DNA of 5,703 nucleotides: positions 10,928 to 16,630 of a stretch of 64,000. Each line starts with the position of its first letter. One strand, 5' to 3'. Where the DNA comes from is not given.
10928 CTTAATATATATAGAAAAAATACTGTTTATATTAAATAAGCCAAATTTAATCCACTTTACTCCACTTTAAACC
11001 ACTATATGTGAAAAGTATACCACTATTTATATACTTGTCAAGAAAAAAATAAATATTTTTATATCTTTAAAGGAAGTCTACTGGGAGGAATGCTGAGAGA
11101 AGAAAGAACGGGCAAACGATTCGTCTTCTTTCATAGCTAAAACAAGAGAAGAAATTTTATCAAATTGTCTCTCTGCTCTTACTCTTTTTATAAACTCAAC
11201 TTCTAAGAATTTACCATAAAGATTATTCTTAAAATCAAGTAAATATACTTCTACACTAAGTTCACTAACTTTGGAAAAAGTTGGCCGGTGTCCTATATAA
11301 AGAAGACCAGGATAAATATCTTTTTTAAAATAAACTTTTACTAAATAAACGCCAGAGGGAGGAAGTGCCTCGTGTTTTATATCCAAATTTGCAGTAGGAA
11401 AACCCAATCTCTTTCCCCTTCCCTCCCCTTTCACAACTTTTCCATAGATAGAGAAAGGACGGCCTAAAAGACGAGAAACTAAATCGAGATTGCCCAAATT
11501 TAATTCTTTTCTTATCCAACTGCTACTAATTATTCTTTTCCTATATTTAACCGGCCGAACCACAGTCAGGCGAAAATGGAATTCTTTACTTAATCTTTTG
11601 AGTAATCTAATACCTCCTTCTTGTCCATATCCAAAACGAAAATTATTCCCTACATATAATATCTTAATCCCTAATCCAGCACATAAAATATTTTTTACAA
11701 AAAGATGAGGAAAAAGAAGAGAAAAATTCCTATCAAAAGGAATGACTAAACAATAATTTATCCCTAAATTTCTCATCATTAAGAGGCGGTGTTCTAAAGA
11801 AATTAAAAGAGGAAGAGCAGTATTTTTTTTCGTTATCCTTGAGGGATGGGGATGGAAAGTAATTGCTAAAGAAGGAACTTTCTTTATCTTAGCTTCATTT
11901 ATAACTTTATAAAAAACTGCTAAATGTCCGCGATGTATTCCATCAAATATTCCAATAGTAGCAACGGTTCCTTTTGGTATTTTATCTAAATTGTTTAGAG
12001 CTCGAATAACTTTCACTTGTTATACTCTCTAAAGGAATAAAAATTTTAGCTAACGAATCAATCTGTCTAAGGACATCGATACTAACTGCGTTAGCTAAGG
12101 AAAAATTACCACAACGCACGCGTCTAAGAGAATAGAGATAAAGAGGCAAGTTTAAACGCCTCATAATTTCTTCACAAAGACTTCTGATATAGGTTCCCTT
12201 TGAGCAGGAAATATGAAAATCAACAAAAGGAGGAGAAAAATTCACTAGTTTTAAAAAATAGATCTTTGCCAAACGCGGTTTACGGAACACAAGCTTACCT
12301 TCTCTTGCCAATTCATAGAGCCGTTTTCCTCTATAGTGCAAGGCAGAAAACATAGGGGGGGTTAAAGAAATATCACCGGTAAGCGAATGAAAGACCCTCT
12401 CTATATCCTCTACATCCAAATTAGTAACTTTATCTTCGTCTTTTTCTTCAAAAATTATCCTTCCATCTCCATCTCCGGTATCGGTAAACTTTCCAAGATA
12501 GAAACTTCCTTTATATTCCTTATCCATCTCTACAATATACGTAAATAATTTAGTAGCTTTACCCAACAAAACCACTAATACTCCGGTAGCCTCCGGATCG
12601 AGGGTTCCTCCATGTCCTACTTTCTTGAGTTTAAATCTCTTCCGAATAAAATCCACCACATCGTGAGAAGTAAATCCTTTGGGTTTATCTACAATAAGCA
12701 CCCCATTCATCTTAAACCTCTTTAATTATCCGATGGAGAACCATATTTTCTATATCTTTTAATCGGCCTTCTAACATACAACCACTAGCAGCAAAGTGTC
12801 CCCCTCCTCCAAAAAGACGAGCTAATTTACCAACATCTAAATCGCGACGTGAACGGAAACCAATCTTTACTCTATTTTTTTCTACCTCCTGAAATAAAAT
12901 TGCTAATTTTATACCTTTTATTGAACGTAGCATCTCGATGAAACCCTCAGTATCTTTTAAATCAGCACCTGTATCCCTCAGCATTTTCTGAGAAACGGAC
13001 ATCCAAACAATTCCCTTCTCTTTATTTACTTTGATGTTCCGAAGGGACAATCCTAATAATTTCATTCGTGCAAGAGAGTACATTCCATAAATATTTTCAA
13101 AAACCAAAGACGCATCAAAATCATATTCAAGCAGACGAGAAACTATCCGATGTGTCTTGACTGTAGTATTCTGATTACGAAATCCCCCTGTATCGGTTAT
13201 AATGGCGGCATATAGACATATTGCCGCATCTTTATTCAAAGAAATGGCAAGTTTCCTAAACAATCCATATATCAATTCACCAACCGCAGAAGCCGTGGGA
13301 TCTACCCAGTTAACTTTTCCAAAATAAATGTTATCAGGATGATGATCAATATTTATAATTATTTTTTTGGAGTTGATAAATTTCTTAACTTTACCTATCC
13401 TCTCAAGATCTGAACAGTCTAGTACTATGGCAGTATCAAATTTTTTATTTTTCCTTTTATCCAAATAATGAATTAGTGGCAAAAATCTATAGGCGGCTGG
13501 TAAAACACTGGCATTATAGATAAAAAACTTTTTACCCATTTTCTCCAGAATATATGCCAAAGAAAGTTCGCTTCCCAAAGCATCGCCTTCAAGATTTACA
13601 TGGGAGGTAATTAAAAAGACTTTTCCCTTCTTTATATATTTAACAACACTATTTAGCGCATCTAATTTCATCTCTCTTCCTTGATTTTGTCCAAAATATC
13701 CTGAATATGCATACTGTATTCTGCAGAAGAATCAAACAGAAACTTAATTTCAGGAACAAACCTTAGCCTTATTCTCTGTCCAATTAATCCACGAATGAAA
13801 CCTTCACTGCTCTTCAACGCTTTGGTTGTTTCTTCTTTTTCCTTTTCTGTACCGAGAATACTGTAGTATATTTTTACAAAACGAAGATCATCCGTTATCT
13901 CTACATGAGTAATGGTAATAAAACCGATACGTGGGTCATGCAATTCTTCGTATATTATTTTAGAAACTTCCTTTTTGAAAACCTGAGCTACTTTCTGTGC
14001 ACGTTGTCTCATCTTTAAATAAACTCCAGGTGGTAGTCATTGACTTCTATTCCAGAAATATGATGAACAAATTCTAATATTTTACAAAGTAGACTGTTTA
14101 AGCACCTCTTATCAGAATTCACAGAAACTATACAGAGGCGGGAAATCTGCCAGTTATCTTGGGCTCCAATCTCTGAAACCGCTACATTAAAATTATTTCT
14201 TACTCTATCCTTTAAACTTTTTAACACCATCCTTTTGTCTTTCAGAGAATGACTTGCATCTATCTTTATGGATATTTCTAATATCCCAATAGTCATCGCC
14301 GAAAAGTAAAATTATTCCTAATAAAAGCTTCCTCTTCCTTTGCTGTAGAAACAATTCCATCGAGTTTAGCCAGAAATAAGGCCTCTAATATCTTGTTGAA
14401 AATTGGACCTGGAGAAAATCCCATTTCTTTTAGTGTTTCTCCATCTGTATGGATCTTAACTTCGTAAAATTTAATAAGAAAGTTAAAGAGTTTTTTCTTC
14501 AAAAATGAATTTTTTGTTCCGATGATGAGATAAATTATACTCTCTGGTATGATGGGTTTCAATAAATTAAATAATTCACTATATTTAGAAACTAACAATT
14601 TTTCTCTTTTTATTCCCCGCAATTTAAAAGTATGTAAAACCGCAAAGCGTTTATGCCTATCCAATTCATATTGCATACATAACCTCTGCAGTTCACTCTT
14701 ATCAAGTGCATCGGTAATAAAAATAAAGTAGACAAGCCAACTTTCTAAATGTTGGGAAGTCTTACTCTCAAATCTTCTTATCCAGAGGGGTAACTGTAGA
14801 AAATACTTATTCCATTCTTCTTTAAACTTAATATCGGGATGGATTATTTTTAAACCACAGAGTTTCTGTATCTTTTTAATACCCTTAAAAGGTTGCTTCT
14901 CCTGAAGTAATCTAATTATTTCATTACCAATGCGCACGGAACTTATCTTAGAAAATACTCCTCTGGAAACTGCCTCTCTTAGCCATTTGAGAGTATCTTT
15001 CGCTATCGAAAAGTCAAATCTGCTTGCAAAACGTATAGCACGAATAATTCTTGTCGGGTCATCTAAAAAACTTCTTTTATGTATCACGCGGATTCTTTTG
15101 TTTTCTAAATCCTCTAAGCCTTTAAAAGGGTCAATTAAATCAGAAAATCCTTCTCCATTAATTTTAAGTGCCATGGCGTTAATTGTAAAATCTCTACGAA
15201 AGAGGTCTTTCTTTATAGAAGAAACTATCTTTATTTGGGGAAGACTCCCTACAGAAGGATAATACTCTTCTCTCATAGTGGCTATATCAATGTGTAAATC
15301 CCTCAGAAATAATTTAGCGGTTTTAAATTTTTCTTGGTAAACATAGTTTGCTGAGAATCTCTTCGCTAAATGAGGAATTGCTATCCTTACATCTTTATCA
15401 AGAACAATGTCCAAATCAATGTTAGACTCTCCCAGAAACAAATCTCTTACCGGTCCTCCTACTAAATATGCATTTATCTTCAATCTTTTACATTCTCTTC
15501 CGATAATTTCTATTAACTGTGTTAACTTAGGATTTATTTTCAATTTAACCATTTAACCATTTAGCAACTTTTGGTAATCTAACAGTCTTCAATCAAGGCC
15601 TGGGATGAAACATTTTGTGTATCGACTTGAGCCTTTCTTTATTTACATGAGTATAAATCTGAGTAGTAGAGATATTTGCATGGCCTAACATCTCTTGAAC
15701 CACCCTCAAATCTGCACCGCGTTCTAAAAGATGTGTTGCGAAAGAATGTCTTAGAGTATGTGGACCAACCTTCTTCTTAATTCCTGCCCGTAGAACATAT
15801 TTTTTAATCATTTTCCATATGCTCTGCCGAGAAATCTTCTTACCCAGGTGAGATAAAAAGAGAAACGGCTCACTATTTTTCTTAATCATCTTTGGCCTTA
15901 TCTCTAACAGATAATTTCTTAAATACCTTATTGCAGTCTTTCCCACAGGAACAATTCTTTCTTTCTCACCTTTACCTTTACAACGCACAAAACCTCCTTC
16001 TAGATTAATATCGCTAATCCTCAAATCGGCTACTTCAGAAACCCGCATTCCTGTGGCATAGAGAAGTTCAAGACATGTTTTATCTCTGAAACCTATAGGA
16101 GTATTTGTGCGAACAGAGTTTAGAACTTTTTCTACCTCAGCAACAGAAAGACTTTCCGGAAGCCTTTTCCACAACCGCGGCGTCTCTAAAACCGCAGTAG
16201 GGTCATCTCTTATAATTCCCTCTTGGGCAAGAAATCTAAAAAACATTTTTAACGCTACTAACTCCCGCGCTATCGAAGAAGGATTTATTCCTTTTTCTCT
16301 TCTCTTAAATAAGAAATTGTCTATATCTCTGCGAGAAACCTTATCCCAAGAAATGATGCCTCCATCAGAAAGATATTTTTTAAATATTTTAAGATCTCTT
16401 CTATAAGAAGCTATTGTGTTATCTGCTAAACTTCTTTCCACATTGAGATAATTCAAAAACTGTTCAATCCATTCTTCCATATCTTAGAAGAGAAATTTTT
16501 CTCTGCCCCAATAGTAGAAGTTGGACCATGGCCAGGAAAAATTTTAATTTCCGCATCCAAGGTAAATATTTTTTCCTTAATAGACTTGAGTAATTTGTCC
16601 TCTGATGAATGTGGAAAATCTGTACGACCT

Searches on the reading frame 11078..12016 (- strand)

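Call 33: search_protein_families(library=pfam, proteins=[window:11078-12016:-], max_evalue=0.00001)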
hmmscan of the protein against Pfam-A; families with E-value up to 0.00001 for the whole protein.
window:11078-12016:- (312 aa): 3 families
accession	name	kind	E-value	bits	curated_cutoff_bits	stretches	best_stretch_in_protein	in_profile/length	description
PF06574.18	FAD_syn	-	1.7e-43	148.6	27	1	12-166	3-157/158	FAD synthetase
PF01687.23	Flavokinase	-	4.5e-40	137.2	19.6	1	184-306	1-124/124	Riboflavin kinase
PF01467.32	CTP_transf_like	-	7.7e-06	26.6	21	0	20-170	2-132/133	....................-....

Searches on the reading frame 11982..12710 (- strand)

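Call 33: search_protein_families(library=pfam, proteins=[window:11982-12710:-], max_evalue=0.00001)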
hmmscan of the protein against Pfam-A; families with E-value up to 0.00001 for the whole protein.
window:11982-12710:- (242 aa): 1 family
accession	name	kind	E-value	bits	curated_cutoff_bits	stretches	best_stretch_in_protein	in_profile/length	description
PF01509.24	TruB_N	-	1.9e-51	174.8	27.3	1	23-175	1-149/149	TruB family pseudouridylate synthase (N terminal domain)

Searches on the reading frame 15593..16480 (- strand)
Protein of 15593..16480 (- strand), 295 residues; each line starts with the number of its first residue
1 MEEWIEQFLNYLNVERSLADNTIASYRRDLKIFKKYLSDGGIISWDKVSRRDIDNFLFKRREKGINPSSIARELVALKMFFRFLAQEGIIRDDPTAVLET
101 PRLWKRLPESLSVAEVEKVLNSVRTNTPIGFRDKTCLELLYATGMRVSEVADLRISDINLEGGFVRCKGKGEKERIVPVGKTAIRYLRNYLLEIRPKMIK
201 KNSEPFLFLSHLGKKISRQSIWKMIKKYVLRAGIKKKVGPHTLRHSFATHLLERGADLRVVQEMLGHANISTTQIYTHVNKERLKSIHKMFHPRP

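Call 33: search_protein_families(library=pfam, proteins=[window:15593-16480:-], max_evalue=0.00001)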
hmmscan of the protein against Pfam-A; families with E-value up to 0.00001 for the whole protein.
window:15593-16480:- (295 aa): 4 families
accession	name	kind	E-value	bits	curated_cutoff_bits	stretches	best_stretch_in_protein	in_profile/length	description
PF00589.27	Phage_integrase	-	6.9e-54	182.6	27.1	1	111-282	3-171/172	Phage integrase family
PF02899.23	Phage_int_SAM_1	-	2.4e-24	85.8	22.3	1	5-88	1-83/83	Phage integrase, N-terminal SAM-like domain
PF13495.12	Phage_int_SAM_4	-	4.1e-07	30.8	27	1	4-86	1-80/85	Phage integrase, N-terminal SAM-like domain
PF13102.12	Phage_int_SAM_5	-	6.8e-07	30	22.3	0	3-36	49-81/98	Phage integrase SAM-like domain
